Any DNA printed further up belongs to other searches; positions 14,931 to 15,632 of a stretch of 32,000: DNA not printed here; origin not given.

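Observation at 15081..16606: Translationally coupled 375-aa/133-aa operon of unknown function: candidate toxin-antitoxin or abortive-infection pair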

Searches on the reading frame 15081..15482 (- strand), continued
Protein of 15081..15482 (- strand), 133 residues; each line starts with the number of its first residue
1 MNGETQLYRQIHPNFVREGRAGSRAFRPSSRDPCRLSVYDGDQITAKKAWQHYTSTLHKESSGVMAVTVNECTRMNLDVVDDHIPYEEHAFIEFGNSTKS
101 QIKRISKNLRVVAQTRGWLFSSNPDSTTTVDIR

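Call 75: search_protein_families(library=pfam, alignment_id=A4, max_evalue=0.00001)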
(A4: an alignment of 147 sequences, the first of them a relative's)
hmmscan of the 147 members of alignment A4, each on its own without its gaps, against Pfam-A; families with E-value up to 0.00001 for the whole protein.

A. member 1, L001:926-2206:- (426 aa): 0 families

B. families by the number of members that match (of 147 scanned): 178 families (the first 25 are shown)
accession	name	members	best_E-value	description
PF13847.12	Methyltransf_31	3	2e-27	Methyltransferase domain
PF08241.18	Methyltransf_11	3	1.4e-24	Methyltransferase domain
PF13649.12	Methyltransf_25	3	6e-24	Methyltransferase domain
PF08242.18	Methyltransf_12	3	1.9e-16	Methyltransferase domain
PF13489.12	Methyltransf_23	3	2.6e-15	Methyltransferase domain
PF00171.27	Aldedh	2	2.8e-165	Aldehyde dehydrogenase family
PF00348.22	polyprenyl_synt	2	1.6e-59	Polyprenyl synthetase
PF00884.28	Sulfatase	2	5.2e-58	Sulfatase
PF00384.28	Molybdopterin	2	6.7e-58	Molybdopterin oxidoreductase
PF01872.23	RibD_C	2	2.6e-52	RibD C-terminal domain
PF00677.23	Lum_binding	2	2.4e-51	Lumazine binding domain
PF00520.37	Ion_trans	2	1.3e-47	Ion transport protein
PF01048.26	PNP_UDP_1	2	2.5e-42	Phosphorylase superfamily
PF13749.12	HATPase_c_4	2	8.2e-23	Putative ATP-dependent DNA helicase recG C-terminal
PF03477.21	ATP-cone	2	2.8e-22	ATP cone domain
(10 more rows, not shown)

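Call 76: search_protein_families(library=padloc, alignment_id=A4, max_evalue=1e-10)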
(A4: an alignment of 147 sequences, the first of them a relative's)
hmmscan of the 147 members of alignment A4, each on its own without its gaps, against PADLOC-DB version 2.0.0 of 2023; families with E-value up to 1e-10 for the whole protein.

A. member 1, L001:926-2206:- (426 aa): 0 families

B. families by the number of members that match (of 147 scanned): 211 families (the first 25 are shown)
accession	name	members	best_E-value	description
PDLC04134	mad2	3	4.6e-24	mads_2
PDLC03949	RmrA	2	4.4e-18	-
PDLC03943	RmrA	2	5.7e-14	-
PDLC03946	RmrA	2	6.4e-13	-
PDLC03636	MTase_III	1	7.1e-191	Type III methyltransferase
PDLC04852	PDC-S05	1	1.8e-149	-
PDLC04853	PDC-S05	1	3.5e-139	-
PDLC04851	PDC-S05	1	3e-125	-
PDLC04868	PDC-S05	1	1.3e-109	-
PDLC04864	PDC-S05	1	1.3e-103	-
PDLC04843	PDC-S05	1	2.9e-99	-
PDLC04871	PDC-S05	1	2e-96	-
PDLC02619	DrmD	1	8.8e-96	DrmD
PDLC01136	RT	1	2.9e-81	RT (reverse transcriptase)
PDLC04870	PDC-S05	1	1.9e-79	-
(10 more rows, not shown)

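Call 77: find_related_loci(query=A1, collection=viral_contigs, flank=5000)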
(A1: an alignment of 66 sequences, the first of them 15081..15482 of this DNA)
Query A1 (133 aa) in viral_contigs; peptide patterns used: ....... (x = any residue, [..] = any of these).
13 stretches matched a pattern; 4 encode a relative of the query (tblastn E <= 1e-3); 4 distinct loci.
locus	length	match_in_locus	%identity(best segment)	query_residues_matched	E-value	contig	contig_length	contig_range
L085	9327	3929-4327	40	1-133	1e-27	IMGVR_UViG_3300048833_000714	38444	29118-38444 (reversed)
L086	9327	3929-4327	41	1-133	7e-27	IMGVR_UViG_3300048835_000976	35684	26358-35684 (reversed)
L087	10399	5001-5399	41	1-133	7e-27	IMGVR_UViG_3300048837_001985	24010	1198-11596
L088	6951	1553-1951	41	1-133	1e-26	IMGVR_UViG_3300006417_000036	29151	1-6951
